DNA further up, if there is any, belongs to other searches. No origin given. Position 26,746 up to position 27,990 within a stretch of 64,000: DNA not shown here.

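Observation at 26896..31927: Translationally coupled morphogenesis-like operon with an 84-aa two-helix hydrophobic protein and a Zot-like NTPase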

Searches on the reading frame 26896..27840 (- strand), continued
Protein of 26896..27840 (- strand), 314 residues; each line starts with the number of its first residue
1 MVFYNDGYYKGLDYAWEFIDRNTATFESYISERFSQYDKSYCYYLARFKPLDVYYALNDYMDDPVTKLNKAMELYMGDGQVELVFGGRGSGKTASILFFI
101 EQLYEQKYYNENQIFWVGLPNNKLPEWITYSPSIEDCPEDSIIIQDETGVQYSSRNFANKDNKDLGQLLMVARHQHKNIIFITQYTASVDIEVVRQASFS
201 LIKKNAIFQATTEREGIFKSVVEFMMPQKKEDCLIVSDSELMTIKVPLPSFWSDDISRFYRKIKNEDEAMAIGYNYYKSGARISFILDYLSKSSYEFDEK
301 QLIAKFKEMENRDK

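Call 62: search_protein_families(library=pfam, max_evalue=0.001, proteins=[L035:5157-7385:+, L035:7515-8234:-, L035:9658-10362:+, L035:10401-11426:+, L035:2301-3569:-, L035:15118-16362:-, L028:8754-9779:+, L028:7039-8742:-, L028:11217-12608:-, L028:12705-14828:-])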
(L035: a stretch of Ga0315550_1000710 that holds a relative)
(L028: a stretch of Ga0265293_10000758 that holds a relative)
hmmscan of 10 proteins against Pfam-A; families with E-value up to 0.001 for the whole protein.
L035:5157-7385:+ (742 aa): 2 families
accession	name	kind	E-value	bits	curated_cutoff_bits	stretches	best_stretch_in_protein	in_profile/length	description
PF01835.25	MG2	-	1.4e-07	32.2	32.8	0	283-353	12-90/96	MG2 domain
PF07495.19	Y_Y_Y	-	0.00033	20.9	26.6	0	233-254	33-54/65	Y_Y_Y domain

L035:7515-8234:- (239 aa): 0 families

L035:9658-10362:+ (234 aa): 0 families

L035:10401-11426:+ (341 aa): 0 families

L035:2301-3569:- (422 aa): 0 families

L035:15118-16362:- (414 aa): 0 families

L028:8754-9779:+ (341 aa): 2 families
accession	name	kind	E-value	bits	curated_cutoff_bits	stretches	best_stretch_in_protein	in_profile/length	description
PF18765.7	Polbeta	-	2.2e-08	34.6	26.9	1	102-143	11-50/93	Polymerase beta, Nucleotidyltransferase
PF01909.29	NTP_transf_2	-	1.5e-06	28.9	21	1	99-135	10-45/93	Nucleotidyltransferase domain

L028:7039-8742:- (567 aa): 3 families
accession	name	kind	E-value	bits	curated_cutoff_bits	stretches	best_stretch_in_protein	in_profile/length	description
PF00587.30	tRNA-synt_2b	-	2e-45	155.5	29.3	1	249-458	2-178/179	tRNA synthetase class II core domain (G, H, P, S and T)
PF08915.16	tRNA-Thr_ED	-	3.6e-43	147.4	30.2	1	1-137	1-137/137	Archaea-specific editing domain of threonyl-tRNA synthetase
PF03129.25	HGTP_anticodon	-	4.6e-23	81.6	21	1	471-561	1-94/94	Anticodon binding domain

L028:11217-12608:- (463 aa): 1 family
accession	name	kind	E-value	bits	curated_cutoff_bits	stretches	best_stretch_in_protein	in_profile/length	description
PF18664.7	CdiA_C_tRNase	-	0.00024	21.8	26.5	1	186-255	37-106/116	CdiA C-terminal tRNase domain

L028:12705-14828:- (707 aa): 5 families
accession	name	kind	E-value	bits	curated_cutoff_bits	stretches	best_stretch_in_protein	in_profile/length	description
PF13385.13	Laminin_G_3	-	2.1e-68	229.6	27.6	3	328-479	1-151/151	Concanavalin A-like lectin/glucanases superfamily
PF02973.23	Sialidase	-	4.8e-11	43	26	0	189-262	102-182/189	Sialidase, N-terminal domain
PF07953.20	Toxin_R_bind_N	-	2.7e-09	37.5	23.8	0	324-473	29-191/191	Clostridium neurotoxin, N-terminal receptor binding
PF00354.24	Pentaxin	-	8.3e-08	32.6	25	0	624-705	83-170/194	Pentaxin family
PF22925.3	TS_C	-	4.8e-07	30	27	0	381-475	104-201/202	Trans-sialidase, C-terminal domain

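Call 73: search_protein_families(library=pfam, max_evalue=0.1, proteins=[L033:5014-5970:+, L022:6335-7147:+, L004:9356-10051:+])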
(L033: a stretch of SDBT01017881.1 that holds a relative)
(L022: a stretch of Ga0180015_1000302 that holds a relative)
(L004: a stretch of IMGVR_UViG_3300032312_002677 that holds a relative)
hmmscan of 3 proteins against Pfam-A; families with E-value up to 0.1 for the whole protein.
L033:5014-5970:+ (318 aa): 17 families
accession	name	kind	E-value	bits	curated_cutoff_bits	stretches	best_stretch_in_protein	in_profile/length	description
PF02562.22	PhoH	-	7.4e-05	22.8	27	1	59-111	5-55/205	PhoH-like protein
PF13173.12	AAA_14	-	0.00033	21.1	27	1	75-145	2-72/129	AAA domain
PF05707.18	Zot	-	0.00038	20.4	20.3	1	134-189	80-135/197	Zonular occludens toxin (Zot)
PF04851.21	ResIII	-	0.0009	19.6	22.5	1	64-112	9-60/164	Type III restriction enzyme, res subunit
PF20720.3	nSTAND3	-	0.0038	17.4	27.2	1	74-116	16-55/155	Novel STAND NTPase 3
PF00005.33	ABC_tran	-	0.0049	17.9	25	1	70-118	6-52/137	ABC transporter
PF13191.12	AAA_16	-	0.0082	17.1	32.6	1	66-141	15-82/167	AAA ATPase domain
PF25199.1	nSTAND_NTPase5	-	0.012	15.9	34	1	66-152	32-114/145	Novel STAND NTPase 5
PF24883.2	NPHP3_N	-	0.013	16.1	24.8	1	73-110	20-57/164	Nephrocystin 3, N-terminal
PF06068.19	TIP49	-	0.016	14.8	23.8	1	74-102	47-77/347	TIP49 P-loop domain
PF09848.15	SLFN-g3_helicase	-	0.017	14.9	24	0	76-113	2-40/354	Schlafen group 3, DNA/RNA helicase domain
PF13604.12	AAA_30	-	0.021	15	27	0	61-93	4-36/191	AAA domain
PF24389.1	ORC-CDC6-like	-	0.035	13.3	27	1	74-92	31-49/571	ORC-CDC6-like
PF13245.12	AAA_19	-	0.037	14.6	25.1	1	72-110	8-46/134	AAA domain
PF06414.18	Zeta_toxin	-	0.046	13.6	22.3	1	73-107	14-48/199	Zeta toxin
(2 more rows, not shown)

L022:6335-7147:+ (270 aa): 11 families
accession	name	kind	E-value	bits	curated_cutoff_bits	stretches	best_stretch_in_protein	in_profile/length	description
PF04665.18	Pox_A32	-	1.9e-05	24.7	22.8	1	90-132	17-59/242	Poxvirus A32 protein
PF05707.18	Zot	-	3.3e-05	23.9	20.3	1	124-199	61-137/197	Zonular occludens toxin (Zot)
PF07088.17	GvpD_P-loop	-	0.00088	19.7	24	0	131-193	97-160/189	GvpD gas vesicle protein, P-loop domain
PF06745.19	ATPase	-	0.0024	17.7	26.6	1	87-159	20-88/231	KaiC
PF13173.12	AAA_14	-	0.0038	17.7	27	1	87-151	3-70/129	AAA domain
PF04851.21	ResIII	-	0.017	15.5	22.5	1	81-118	18-55/164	Type III restriction enzyme, res subunit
PF03796.21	DnaB_C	-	0.037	13.9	27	0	90-190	22-121/255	DnaB-like helicase C terminal domain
PF13401.12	AAA_22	-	0.043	14.6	27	0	85-110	4-29/130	AAA domain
PF08477.19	Roc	-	0.065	13.9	27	0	90-132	3-45/119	Ras of Complex, Roc, domain of DAPkinase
PF05872.18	HerA_C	-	0.071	12.2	22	0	148-200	262-312/502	Helicase HerA-like C-terminal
PF02492.25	cobW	-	0.082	12.9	20.7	0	90-186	4-89/180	CobW/HypB/UreG, nucleotide-binding domain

L004:9356-10051:+ (231 aa): 3 families
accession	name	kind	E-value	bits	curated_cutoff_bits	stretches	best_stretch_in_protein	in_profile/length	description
PF12775.13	AAA_7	-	0.0062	16.5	25.8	0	33-63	34-64/181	P-loop containing dynein motor region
PF13401.12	AAA_22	-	0.0068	17.2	27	1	31-64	4-39/130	AAA domain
PF25199.1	nSTAND_NTPase5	-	0.071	13.4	34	0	30-140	39-141/145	Novel STAND NTPase 5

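Call 79: search_protein_families(library=pfam, max_evalue=1, proteins=[L002:3479-3718:+, L001:3804-4037:+, L002:5281-6345:+, L002:6356-7528:+, L002:3753-4724:+, L002:65-775:+, L033:9885-10112:+, L033:3038-4546:+, L002:1840-2562:+])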
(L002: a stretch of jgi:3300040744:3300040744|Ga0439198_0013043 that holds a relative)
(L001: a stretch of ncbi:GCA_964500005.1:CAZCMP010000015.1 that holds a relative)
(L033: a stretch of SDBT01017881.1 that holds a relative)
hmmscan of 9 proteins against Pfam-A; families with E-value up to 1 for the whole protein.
L002:3479-3718:+ (79 aa): 0 families

L001:3804-4037:+ (77 aa): 0 families

L002:5281-6345:+ (354 aa): 3 families
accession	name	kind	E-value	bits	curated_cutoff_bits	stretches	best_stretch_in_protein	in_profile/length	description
PF02412.23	TSP_3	-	3.4e-07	30.3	25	2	194-211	13-30/36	Thrombospondin type 3 repeat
PF05901.16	Excalibur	-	0.011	16.5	22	0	192-203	23-34/36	Excalibur calcium-binding domain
PF13833.12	EF-hand_8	-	0.18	12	28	0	145-158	33-46/54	EF-hand domain pair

L002:6356-7528:+ (390 aa): 1 family
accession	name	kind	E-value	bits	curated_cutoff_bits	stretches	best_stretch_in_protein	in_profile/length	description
PF00041.27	fn3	-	0.0047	17.5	25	1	224-286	9-71/84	Fibronectin type III domain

L002:3753-4724:+ (323 aa): 2 families
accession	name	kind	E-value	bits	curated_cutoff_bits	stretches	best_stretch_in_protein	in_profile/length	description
PF13398.12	Peptidase_M50B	-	0.02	15.1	26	1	11-72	88-148/201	Peptidase M50B-like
PF22648.2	SET7_N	-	0.081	13.2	27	1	72-104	28-61/74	Histone H3 K4-specific methyltransferase SET7 N-terminal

L002:65-775:+ (236 aa): 1 family
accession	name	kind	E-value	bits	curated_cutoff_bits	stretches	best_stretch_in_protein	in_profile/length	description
PF05566.18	Pox_vIL-18BP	-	0.17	12.5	22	1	164-203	76-114/126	Orthopoxvirus interleukin 18 binding protein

L033:9885-10112:+ (75 aa): 2 families
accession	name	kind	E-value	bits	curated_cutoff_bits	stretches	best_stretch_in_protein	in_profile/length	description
PF07895.16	DUF1673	-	0.6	10.4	30.4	1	23-70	68-111/204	Protein of unknown function (DUF1673)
PF19942.4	DUF6404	-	0.7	10.7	27.6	1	8-74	45-111/115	Family of unknown function (DUF6404)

L033:3038-4546:+ (502 aa): 0 families

L002:1840-2562:+ (240 aa): 0 families

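Call 106: search_protein_families(library=phrogs, max_evalue=0.001, proteins=[L006:2409-4574:+, L006:5695-6447:+, L006:6563-7495:+, L006:7747-8307:+, L006:9442-9987:+, L006:9980-10615:+, L006:11528-12229:+, L006:12219-12872:+, L006:14460-15911:+, L006:15890-16993:+])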
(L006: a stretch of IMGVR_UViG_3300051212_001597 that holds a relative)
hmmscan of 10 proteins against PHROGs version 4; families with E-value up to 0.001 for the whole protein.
L006:2409-4574:+ (721 aa): 14 families
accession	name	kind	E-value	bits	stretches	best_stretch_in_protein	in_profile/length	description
phrog_10485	-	unknown function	5.9e-21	75.4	1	55-154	111-210/788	-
phrog_31660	-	tail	8.3e-14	52.8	1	7-61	11-65/182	tail fiber protein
phrog_38417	-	other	7.3e-11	42.9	1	5-52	3-50/312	hyaluronidase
phrog_27786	-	tail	1.5e-10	41.2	1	7-55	8-56/729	tail spike protein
phrog_19976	-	tail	3.4e-10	40.8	1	6-56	10-64/256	tail assembly protein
phrog_9574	-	tail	8.9e-10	38.5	1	89-127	461-499/773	tail protein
phrog_24754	-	tail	1.4e-09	39.1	1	5-61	6-62/202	tail fiber protein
phrog_6049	-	tail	2.1e-09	38.4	1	5-53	10-58/337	tail fiber protein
phrog_14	-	tail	5.5e-08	33.3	1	53-118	185-247/366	minor tail protein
phrog_19200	-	head and packaging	1e-07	32.5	1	6-53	12-59/268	virion structural protein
phrog_24580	-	tail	5.2e-07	30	1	5-53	3-51/292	tail fiber protein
phrog_18185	-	tail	3.2e-05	24.6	1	60-97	303-340/399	tail fiber protein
phrog_2332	-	other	8.9e-05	22.7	1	5-93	8-65/343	hyaluronidase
phrog_17509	-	unknown function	0.00027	21.5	0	58-94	167-203/281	-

L006:5695-6447:+ (250 aa): 3 families
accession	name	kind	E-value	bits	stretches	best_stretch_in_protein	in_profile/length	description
phrog_7339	-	DNA, RNA and nucleotide metabolism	1.2e-10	42.2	1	5-212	33-208/263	DNA repair exonuclease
phrog_1649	-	other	6.7e-07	29.3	1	5-93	39-113/308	metallo-phosphoesterase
phrog_221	-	other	5.3e-05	23.6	1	2-234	112-320/367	metallo-phosphoesterase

L006:6563-7495:+ (310 aa): 1 family
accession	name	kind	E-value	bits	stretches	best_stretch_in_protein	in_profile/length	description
phrog_8420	-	DNA, RNA and nucleotide metabolism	8.5e-53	180.4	1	14-304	3-303/309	endonuclease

L006:7747-8307:+ (186 aa): 3 families
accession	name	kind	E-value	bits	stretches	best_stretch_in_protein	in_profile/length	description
phrog_1740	-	transcription regulation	1e-10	41.7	1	41-179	77-214/567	RNA polymerase sigma factor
phrog_351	-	transcription regulation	5.2e-08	32.9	1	33-175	519-720/928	RNA polymerase sigma factor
phrog_36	-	transcription regulation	0.00073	20.2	1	104-179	113-185/220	transcriptional regulator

L006:9442-9987:+ (181 aa): 0 families

L006:9980-10615:+ (211 aa): 1 family
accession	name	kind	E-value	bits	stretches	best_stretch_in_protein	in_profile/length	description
phrog_2666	-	head and packaging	6.5e-05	22.8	0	3-39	317-355/555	terminase large subunit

L006:11528-12229:+ (233 aa): 6 families
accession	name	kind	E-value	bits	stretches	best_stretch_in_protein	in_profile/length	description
phrog_85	-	DNA, RNA and nucleotide metabolism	1.3e-65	223.5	1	16-231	373-584/866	thymidylate synthase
phrog_10644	-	DNA, RNA and nucleotide metabolism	6.8e-22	79.3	1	89-231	11-155/160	thymidylate synthase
phrog_28804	-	DNA, RNA and nucleotide metabolism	2.8e-20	73.5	1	158-230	14-85/91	thymidylate synthase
phrog_26005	-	unknown function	7.5e-13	49.6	1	17-78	13-64/310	-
phrog_23580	-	DNA, RNA and nucleotide metabolism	1.1e-09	39.4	1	20-82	7-65/178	thymidylate synthase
phrog_22708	-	DNA, RNA and nucleotide metabolism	4.9e-05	23.8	1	37-112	51-126/242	thymidylate synthase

L006:12219-12872:+ (217 aa): 0 families

L006:14460-15911:+ (483 aa): 0 families

L006:15890-16993:+ (367 aa): 0 families

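Call 112: search_protein_families(library=padloc, max_evalue=0.01, proteins=[window:26896-27840:-])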
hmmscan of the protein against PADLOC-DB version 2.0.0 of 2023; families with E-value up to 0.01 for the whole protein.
window:26896-27840:- (314 aa): 1 family
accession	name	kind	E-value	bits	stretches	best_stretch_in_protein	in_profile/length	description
PDLC04140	mad8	-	0.002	15.7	1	66-202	14-101/314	mads_8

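Call 114: search_dna_similar(query=window:26896-27840:-, collection=plasmids, mode=protein, max_evalue=0.1, max_rows=20)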
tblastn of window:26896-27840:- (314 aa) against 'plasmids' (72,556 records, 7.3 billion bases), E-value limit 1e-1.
Records with a match: 3; places in all: 3; records where one place covers at least 80% of the query: 0.
Best place of each record, by identity: <60% 3.
By first word of the organism name: Ralstonia 2; Acinetobacter 1.
By predicted mobility (MOB-suite, as given by PLSDB): mobilizable 2; non-mobilizable 1.
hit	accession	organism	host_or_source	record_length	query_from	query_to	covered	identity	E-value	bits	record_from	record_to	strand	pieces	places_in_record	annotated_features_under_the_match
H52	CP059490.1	Ralstonia solanacearum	Casuarina equisetifolia,plant ...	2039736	77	219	46%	26.4%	6e-2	43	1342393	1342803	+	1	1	zonular occludens toxin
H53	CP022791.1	Ralstonia solanacearum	Solanum tuberosum,single cell,Potato ...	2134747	77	219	46%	26.4%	6e-2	43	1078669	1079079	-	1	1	zonular occludens toxin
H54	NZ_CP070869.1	Acinetobacter johnsonii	Bigeye tuna,cell culture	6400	83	186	33%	34.0%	5e-2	43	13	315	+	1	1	zonular occludens toxin domain-containing protein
